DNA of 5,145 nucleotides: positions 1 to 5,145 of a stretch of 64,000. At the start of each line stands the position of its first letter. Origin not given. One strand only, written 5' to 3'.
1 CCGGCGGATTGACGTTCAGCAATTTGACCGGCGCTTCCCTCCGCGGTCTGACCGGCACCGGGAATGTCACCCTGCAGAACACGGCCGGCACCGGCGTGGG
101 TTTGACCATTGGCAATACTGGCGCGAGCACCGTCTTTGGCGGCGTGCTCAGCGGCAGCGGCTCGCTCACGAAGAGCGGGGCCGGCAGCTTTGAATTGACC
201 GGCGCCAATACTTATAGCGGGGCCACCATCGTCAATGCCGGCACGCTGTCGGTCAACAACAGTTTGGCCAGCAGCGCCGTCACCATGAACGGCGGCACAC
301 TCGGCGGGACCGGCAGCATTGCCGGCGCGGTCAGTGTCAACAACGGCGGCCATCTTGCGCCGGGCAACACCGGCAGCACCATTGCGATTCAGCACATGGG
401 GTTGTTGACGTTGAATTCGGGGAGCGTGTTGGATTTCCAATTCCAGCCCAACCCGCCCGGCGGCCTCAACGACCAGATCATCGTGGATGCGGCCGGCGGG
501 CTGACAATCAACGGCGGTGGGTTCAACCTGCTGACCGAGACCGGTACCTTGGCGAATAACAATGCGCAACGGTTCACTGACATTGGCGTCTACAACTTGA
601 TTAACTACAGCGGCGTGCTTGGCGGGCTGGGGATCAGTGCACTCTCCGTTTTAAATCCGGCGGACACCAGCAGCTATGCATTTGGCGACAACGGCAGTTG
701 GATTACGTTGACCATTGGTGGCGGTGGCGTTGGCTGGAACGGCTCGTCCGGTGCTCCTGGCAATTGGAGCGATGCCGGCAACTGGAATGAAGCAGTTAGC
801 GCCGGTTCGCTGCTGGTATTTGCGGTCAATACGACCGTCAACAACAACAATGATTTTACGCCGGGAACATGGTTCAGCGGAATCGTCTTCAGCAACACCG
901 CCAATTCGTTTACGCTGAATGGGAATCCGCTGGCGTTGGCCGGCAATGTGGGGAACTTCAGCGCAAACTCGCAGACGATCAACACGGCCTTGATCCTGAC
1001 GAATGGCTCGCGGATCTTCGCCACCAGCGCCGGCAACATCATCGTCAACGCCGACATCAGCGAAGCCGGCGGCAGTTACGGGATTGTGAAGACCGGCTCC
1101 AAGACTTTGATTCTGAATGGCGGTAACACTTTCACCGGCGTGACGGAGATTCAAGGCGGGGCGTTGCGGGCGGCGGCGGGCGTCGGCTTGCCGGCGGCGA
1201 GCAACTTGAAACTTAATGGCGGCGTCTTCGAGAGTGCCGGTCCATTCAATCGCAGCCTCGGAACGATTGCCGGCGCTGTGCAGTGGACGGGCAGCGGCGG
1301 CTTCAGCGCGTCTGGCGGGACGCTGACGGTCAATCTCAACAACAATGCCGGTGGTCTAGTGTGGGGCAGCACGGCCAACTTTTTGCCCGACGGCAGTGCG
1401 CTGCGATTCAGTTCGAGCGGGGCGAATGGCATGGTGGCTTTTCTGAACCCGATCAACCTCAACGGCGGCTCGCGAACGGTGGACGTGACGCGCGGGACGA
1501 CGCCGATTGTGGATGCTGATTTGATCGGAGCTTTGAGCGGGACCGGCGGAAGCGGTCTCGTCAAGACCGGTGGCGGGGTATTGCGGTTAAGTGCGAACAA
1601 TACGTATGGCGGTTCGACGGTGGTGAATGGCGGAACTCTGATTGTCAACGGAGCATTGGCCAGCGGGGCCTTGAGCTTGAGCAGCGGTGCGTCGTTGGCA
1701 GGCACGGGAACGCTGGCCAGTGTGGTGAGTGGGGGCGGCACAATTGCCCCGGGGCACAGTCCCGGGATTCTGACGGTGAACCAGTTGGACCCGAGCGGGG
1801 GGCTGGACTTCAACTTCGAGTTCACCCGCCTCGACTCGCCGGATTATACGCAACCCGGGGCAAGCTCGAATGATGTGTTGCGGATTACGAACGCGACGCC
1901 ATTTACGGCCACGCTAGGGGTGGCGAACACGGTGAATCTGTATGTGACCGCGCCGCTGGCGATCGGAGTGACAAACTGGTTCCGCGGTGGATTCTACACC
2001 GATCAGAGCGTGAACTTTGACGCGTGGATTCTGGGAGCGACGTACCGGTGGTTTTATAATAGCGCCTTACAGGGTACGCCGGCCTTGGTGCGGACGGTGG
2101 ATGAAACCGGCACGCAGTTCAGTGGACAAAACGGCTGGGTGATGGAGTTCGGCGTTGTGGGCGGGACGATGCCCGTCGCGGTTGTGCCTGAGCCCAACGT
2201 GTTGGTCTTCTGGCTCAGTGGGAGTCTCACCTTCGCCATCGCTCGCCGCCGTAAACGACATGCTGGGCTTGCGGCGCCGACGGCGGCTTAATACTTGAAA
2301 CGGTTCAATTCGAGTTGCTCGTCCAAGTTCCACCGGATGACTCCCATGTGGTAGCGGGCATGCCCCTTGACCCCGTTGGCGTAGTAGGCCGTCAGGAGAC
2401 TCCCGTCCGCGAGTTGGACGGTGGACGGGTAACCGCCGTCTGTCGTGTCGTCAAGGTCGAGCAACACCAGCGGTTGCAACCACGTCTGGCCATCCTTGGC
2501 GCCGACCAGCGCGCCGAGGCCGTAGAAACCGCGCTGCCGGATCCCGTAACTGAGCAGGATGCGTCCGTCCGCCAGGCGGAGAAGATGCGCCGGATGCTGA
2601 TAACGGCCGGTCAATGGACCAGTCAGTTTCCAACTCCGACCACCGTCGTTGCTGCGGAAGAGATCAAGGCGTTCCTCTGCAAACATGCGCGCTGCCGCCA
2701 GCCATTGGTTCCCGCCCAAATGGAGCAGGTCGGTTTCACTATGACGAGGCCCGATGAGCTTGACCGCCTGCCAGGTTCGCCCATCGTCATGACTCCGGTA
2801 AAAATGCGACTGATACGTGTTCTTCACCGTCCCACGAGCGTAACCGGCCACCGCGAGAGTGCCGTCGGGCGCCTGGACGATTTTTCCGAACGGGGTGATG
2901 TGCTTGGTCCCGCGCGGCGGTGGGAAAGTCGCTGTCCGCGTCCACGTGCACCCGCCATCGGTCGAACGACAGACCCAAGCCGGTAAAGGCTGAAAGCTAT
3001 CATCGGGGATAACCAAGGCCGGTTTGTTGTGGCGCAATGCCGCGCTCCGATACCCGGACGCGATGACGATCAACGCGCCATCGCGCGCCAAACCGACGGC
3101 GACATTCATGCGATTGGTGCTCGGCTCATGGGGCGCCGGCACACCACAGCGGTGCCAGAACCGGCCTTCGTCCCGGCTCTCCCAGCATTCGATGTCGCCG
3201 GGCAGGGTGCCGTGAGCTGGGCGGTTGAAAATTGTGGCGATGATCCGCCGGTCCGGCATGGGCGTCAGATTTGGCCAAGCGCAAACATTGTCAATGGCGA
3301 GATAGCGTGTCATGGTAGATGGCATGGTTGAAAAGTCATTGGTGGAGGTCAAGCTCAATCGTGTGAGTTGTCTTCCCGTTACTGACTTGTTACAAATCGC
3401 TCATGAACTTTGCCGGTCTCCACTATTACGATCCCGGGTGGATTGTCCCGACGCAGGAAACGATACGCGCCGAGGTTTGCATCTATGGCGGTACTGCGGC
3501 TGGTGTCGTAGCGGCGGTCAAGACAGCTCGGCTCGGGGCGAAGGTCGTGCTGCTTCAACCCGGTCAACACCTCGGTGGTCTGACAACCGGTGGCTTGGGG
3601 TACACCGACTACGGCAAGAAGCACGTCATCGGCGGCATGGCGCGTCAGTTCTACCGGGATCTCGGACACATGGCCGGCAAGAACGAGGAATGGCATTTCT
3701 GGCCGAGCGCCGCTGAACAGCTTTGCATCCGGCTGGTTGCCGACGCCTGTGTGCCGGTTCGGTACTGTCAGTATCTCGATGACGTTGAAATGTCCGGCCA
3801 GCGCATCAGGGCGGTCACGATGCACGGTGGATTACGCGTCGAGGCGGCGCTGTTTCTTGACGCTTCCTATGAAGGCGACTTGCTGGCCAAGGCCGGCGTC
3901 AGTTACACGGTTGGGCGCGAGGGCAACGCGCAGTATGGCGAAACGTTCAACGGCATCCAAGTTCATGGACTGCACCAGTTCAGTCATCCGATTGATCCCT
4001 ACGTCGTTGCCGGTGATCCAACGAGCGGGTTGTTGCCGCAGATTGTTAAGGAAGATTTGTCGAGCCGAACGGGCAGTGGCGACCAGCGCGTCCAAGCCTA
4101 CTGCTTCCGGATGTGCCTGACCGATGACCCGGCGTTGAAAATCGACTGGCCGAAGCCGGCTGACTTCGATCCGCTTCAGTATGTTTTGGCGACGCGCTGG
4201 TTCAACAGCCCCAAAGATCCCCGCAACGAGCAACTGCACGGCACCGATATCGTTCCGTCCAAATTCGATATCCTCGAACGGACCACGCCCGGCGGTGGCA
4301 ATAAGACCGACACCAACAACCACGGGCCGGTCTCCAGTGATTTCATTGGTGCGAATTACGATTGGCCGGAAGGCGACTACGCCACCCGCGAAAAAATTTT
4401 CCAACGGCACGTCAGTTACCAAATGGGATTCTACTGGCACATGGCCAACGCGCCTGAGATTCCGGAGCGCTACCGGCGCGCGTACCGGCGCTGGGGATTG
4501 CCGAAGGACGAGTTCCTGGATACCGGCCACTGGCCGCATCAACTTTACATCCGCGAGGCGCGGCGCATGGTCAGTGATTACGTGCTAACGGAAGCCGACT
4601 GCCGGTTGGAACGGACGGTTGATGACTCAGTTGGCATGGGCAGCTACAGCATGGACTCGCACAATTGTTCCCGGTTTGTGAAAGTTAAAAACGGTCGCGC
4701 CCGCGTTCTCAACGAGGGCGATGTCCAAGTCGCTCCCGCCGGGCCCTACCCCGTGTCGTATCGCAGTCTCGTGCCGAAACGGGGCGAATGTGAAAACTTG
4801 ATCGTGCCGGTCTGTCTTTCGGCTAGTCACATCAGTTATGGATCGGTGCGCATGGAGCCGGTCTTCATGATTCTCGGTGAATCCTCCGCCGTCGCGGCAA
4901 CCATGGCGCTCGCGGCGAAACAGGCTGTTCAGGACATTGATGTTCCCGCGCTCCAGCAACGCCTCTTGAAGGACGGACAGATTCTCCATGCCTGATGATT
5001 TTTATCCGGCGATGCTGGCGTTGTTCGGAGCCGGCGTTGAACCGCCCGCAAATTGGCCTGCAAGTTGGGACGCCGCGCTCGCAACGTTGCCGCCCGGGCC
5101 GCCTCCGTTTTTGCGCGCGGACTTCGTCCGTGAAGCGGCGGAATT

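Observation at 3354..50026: A 14-bp CG-centred palindrome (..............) sits at every divergent intergenic region and at four more operon starts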

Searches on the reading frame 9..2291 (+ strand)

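Call 15: search_protein_families(library=pfam, proteins=[window:9-2291:+])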
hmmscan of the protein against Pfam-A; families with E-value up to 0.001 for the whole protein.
window:9-2291:+ (760 aa): 1 family
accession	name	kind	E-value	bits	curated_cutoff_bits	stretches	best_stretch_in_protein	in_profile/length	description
PF12951.13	PATR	-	4e-23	81.6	27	3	53-82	1-30/30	Passenger-associated-transport-repeat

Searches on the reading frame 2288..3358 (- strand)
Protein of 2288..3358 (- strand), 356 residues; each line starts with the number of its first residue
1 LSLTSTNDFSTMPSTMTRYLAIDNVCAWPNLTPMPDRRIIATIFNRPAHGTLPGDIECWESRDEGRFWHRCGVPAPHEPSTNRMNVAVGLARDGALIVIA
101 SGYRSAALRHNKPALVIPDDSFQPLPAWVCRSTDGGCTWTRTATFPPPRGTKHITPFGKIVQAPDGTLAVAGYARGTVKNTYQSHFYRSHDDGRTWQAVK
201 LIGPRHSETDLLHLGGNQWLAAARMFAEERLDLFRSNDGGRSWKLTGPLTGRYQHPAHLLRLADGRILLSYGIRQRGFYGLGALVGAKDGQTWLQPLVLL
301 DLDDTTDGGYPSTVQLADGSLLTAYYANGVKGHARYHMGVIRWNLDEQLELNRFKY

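Call 8: search_protein_families(library=pfam, proteins=[window:2288-3358:-])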
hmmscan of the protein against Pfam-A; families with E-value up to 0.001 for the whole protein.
window:2288-3358:- (356 aa): 3 families
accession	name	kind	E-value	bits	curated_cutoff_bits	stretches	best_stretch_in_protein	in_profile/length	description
PF13088.12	BNR_2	-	1e-17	64.9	31.4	1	130-321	85-275/277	BNR repeat-like domain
PF15902.12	Sortilin-Vps10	-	1.3e-05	24.6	33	1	129-245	3-111/446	Sortilin, neurotensin receptor 3,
PF02012.26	BNR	-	0.00044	20.3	27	0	187-197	1-11/12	BNR/Asp-box repeat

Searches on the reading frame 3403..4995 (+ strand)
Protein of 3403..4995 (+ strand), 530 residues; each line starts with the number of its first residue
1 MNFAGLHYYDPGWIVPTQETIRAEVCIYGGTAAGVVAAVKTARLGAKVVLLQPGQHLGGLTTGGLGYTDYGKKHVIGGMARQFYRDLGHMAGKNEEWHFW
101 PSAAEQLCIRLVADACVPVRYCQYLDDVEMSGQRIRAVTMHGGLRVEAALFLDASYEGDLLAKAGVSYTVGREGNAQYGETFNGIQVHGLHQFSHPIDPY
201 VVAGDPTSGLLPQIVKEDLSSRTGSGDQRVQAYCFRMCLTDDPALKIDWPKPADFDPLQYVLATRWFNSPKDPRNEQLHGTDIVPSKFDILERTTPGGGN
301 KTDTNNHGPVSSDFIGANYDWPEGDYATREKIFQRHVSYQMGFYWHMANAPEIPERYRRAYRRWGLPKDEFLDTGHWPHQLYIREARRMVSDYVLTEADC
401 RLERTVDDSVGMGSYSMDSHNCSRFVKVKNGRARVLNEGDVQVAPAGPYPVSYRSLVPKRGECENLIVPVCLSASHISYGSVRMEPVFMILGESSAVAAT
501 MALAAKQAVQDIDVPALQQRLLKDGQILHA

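Call 8: search_protein_families(library=pfam, proteins=[window:3403-4995:+])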
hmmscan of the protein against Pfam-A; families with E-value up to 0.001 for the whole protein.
window:3403-4995:+ (530 aa): 1 family
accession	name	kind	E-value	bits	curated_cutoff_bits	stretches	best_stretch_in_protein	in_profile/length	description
PF12831.13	FAD_oxidored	-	1.5e-103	347.7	27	1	24-521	1-416/416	FAD dependent oxidoreductase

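Call 57: find_encoding_contigs(protein=window:3403-4995:+, flank=10000, max_places=2)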
Protein window:3403-4995:+ (530 aa): no gene with exactly this product is on record in the collection.
